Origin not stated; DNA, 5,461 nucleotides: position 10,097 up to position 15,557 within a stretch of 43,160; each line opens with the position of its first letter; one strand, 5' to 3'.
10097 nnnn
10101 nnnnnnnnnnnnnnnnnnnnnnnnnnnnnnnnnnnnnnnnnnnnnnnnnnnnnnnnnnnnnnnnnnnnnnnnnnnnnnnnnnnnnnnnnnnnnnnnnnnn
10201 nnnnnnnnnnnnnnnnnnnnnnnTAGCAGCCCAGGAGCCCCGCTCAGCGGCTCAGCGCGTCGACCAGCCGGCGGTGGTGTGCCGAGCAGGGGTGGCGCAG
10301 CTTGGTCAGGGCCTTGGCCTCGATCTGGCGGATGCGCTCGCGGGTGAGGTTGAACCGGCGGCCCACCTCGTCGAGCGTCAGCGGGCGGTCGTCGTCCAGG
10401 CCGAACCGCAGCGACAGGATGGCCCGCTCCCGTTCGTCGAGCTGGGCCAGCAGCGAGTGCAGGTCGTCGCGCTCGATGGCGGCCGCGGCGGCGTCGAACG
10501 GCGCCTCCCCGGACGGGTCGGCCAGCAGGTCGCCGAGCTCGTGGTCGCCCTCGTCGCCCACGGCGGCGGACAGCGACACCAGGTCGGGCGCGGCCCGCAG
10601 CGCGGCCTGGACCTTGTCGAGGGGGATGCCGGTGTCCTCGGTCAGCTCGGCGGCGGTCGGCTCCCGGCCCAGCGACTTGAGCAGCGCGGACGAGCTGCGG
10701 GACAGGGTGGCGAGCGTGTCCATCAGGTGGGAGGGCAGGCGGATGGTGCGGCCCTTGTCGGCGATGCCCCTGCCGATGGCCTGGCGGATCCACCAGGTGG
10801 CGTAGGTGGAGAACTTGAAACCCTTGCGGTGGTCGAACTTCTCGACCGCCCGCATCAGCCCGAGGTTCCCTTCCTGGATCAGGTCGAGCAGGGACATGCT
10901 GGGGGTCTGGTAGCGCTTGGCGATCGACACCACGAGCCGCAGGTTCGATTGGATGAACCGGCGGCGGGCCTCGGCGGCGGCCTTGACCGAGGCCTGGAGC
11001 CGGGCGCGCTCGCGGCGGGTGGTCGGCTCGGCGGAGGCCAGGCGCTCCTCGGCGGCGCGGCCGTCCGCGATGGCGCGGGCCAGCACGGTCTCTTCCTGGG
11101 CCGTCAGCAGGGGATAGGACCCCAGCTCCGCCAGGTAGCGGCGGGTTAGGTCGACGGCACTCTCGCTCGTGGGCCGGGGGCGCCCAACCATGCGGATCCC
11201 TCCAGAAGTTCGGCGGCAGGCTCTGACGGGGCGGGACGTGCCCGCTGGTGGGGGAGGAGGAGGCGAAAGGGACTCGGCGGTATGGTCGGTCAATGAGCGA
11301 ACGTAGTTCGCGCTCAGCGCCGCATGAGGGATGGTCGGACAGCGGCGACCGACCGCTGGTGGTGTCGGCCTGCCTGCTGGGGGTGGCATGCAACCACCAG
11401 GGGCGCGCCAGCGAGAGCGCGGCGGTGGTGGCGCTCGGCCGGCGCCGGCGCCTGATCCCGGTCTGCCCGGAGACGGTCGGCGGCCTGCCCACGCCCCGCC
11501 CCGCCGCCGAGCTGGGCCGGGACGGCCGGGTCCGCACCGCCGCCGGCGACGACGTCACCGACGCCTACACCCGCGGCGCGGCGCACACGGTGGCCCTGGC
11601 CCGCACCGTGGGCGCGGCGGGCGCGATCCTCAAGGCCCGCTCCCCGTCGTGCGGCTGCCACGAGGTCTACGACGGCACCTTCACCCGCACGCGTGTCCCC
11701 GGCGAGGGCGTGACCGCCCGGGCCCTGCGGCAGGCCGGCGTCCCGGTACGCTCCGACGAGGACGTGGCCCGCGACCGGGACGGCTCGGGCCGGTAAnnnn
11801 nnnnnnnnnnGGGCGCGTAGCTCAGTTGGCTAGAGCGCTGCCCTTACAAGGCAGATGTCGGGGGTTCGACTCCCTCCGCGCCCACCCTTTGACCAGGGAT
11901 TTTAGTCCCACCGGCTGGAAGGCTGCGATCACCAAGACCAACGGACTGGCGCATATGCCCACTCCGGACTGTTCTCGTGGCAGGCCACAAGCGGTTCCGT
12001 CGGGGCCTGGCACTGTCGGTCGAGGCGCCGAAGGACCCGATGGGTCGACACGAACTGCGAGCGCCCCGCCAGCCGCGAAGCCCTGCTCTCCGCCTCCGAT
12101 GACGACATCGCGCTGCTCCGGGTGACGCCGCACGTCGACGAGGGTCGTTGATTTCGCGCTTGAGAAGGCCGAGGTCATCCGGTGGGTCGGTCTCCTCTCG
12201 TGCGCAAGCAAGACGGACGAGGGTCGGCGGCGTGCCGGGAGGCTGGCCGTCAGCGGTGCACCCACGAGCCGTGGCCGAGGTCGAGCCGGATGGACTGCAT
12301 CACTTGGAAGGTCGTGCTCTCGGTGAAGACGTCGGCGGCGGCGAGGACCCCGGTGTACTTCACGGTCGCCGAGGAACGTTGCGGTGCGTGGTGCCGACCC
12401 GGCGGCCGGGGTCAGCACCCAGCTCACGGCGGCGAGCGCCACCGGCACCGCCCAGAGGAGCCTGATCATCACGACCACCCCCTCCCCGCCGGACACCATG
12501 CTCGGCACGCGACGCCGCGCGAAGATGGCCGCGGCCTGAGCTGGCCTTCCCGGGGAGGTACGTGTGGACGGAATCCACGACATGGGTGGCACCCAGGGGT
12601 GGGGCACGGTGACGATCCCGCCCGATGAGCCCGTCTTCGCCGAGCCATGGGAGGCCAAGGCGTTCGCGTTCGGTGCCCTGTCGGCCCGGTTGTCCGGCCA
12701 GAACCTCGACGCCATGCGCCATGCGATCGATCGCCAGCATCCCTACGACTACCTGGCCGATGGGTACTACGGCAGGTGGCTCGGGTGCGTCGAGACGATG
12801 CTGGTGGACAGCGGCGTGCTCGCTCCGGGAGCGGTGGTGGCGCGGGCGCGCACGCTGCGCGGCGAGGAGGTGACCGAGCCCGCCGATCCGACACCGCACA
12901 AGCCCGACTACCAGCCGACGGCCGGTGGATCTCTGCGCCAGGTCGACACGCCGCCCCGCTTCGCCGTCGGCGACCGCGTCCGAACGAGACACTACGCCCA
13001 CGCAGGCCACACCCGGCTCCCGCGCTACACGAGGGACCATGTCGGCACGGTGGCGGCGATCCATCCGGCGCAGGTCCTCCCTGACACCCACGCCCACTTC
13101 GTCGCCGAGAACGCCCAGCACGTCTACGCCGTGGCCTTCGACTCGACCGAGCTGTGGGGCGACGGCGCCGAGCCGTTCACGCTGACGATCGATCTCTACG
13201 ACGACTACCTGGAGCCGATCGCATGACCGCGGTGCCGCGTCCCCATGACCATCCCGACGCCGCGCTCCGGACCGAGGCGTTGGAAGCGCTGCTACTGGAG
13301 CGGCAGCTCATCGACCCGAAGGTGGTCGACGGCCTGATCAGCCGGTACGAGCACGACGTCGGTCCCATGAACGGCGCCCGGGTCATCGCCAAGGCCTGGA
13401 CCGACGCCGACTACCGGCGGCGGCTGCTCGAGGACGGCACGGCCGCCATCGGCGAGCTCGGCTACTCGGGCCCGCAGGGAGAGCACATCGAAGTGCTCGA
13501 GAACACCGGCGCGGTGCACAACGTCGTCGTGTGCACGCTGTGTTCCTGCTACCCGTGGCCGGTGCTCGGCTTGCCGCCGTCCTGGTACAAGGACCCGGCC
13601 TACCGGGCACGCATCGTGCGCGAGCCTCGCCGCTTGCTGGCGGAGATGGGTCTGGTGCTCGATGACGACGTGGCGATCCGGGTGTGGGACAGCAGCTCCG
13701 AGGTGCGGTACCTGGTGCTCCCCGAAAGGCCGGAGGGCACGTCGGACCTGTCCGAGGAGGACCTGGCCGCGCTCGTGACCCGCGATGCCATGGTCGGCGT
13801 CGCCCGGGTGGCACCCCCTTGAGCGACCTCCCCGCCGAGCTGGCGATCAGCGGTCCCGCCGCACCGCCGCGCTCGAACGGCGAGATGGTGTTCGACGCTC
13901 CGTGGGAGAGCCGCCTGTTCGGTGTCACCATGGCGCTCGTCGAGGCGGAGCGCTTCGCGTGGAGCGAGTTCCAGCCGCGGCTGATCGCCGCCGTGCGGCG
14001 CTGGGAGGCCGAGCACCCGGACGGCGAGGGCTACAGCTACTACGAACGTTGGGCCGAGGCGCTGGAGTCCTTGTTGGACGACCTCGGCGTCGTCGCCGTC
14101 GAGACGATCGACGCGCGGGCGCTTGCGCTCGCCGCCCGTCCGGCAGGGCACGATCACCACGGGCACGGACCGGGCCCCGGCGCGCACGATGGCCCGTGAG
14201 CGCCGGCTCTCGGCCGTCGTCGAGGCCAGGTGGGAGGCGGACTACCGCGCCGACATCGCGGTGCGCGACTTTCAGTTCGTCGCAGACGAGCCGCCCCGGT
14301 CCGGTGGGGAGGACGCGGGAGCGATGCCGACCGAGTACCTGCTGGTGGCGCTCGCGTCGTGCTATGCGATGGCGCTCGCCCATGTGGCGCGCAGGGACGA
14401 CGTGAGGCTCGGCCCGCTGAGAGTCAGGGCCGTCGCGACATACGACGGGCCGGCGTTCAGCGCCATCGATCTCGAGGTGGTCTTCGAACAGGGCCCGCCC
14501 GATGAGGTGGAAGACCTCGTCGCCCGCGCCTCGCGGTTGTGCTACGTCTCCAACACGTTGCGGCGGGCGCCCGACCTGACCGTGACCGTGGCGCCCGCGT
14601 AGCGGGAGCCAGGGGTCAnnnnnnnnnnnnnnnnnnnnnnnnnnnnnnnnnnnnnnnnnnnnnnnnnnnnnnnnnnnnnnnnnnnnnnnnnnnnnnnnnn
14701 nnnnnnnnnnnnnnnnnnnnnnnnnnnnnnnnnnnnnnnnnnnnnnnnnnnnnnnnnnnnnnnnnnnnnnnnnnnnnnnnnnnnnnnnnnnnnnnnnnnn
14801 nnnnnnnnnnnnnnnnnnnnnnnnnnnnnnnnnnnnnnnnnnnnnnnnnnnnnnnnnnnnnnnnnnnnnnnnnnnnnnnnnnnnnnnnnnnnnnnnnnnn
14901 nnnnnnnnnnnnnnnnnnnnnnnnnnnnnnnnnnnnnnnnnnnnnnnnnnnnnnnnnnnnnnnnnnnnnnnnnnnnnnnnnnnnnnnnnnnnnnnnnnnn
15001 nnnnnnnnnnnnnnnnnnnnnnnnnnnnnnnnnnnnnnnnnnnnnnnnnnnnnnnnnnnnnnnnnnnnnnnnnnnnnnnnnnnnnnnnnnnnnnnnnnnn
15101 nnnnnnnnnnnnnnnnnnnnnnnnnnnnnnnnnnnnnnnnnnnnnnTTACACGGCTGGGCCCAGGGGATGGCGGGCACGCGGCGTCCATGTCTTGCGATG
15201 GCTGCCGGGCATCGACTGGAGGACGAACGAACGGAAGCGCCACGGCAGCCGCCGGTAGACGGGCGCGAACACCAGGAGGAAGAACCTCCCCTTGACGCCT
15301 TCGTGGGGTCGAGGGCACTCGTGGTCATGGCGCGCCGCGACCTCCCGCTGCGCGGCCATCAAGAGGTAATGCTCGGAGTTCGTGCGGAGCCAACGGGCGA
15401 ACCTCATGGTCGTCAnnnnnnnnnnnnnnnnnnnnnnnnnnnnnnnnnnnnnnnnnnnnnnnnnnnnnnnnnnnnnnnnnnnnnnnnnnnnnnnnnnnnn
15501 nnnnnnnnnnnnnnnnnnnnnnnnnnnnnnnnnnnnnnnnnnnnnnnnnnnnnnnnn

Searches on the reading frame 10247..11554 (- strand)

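Call 9: search_protein_families(library=pfam, proteins=[window:10247-11554:-], max_evalue=0.01)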
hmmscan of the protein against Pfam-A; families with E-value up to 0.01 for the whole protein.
window:10247-11554:- (436 aa): 5 families
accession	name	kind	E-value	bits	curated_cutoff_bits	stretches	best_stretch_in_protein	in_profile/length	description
PF04542.20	Sigma70_r2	-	1.1e-21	76.8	24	1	201-269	2-70/71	Sigma-70 region 2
PF04545.22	Sigma70_r4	-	1.3e-19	69.9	24.1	1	368-421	1-50/50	Sigma-70, region 4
PF04539.22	Sigma70_r3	-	4.5e-17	62.4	25.3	1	282-355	4-77/78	Sigma-70 region 3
PF00140.25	Sigma70_r1_2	-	2.8e-10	40.4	22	1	135-167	1-33/34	Sigma-70 factor, region 1.2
PF02601.20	Exonuc_VII_L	-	0.0053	16.7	35.9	1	330-425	109-201/315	Exonuclease VII, large subunit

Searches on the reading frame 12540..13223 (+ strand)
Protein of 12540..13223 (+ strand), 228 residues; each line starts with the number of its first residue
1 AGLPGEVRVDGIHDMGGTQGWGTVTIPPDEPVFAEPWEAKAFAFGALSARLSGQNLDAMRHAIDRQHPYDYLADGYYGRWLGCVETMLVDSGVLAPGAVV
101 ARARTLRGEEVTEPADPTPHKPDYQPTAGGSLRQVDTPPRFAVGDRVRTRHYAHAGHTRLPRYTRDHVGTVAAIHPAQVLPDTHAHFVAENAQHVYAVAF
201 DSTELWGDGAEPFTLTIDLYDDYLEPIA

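Call 9: search_protein_families(library=pfam, proteins=[window:12540-13223:+], max_evalue=0.01)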
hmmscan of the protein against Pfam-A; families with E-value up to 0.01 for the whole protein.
window:12540-13223:+ (228 aa): 2 families
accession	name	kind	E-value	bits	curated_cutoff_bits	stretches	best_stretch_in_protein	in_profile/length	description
PF02211.21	NHase_beta_C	-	3.9e-31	107.8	27.7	1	133-226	4-98/98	Nitrile hydratase beta subunit, C-terminal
PF21006.2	NHase_beta_N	-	5.1e-28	97.9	21.5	1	10-115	2-103/115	Nitrile hydratase beta subunit, N-terminal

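Call 44: search_protein_families(library=ncbifam, proteins=[window:12564-13223:+], max_evalue=0.001)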
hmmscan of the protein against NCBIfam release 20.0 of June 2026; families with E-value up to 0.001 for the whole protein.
window:12564-13223:+ (220 aa): 2 families
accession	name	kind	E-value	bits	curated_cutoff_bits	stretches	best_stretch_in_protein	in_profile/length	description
TIGR03888.1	nitrile_beta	equivalog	9.7e-58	195.7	152.2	1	1-218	1-225/226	nitrile hydratase subunit beta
TIGR03889.1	nitrile_acc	equivalog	2.8e-05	24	46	0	25-89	1-71/74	nitrile hydratase accessory protein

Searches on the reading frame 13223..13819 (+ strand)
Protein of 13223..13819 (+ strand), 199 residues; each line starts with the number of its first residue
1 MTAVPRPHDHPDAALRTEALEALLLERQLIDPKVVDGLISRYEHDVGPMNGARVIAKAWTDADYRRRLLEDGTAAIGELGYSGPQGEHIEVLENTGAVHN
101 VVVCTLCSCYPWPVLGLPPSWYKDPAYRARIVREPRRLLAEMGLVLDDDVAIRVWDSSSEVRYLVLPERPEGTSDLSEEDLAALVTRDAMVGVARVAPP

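Call 44: search_protein_families(library=ncbifam, proteins=[window:13223-13819:+], max_evalue=0.001)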
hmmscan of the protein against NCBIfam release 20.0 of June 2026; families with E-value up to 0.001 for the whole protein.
window:13223-13819:+ (199 aa): 6 families
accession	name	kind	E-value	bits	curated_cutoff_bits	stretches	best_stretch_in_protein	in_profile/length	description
TIGR01323.1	nitrile_alph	equivalog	1.6e-87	292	249.85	1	12-196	2-186/189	nitrile hydratase subunit alpha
TIGR03887.1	thiocyan_alph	equivalog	3.2e-55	187.1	291.45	1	38-194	30-195/200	thiocyanate hydrolase subunit gamma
TIGR03793.1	leader_NHLP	domain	2e-21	75.6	50.9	2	123-183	15-73/77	NHLP leader peptide family RiPP precursor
NF038399.1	NH_RiPP_Os17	domain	1.5e-09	37.8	40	1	52-81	4-33/63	Os1348 family NHLP clan protein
TIGR04351.1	TOMM_nitrile_2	subfamily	4.3e-08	32.6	65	1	52-93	3-44/48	TIGR04351 family putative TOMM peptide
TIGR03898.1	lanti_MRSA_kill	subfamily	0.00078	19.4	23.5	0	56-71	3-18/44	mersacidin/lichenicidin family type 2 lantibiotic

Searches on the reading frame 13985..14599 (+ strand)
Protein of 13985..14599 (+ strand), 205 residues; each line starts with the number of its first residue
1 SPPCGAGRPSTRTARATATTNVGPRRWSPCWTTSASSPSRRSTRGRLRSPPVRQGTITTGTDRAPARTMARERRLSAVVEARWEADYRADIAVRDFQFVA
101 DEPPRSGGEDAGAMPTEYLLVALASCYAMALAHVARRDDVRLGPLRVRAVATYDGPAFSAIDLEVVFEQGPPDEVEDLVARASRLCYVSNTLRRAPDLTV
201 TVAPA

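Call 9: search_protein_families(library=pfam, proteins=[window:13985-14599:+], max_evalue=0.01)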
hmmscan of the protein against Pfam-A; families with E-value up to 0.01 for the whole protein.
window:13985-14599:+ (205 aa): 1 family
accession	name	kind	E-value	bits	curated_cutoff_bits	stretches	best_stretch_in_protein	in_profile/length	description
PF02566.24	OsmC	-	9.4e-17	61.7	27.5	1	108-200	1-99/100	OsmC-like protein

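Call 21: search_protein_families(library=ncbifam, proteins=[window:13985-14599:+], max_evalue=0.001)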
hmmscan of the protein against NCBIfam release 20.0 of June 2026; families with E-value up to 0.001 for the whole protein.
window:13985-14599:+ (205 aa): 5 families
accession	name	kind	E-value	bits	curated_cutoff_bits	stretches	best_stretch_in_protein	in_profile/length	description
NF041052.1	OsmC_like_Se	domain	1.6e-17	63.8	95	1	77-201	4-139/144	OsmC-related (seleno)protein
TIGR03562.1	osmo_induc_OsmC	subfamily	3e-06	27.4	85.8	1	109-194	39-130/137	OsmC family peroxiredoxin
TIGR03561.1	organ_hyd_perox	subfamily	3.8e-06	27.2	88.85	1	96-201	23-133/134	Ohr family peroxiredoxin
TIGR03563.1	perox_SACOL1771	subfamily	2.8e-05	24.1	166.15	1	103-153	31-81/138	SACOL1771 family peroxiredoxin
NF052637.1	HydprxOhrVib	equivalog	3e-05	24.3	240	1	103-202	33-135/140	organic hydroperoxide reductase Ohr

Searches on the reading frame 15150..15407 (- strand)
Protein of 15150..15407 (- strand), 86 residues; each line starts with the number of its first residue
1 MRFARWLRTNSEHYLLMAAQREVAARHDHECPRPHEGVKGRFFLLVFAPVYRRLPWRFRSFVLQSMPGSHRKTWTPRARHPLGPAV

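Call 44: search_protein_families(library=ncbifam, proteins=[window:15150-15407:-], max_evalue=0.001)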
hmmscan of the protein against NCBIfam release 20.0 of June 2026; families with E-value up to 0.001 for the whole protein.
seq(86 aa): 0 families
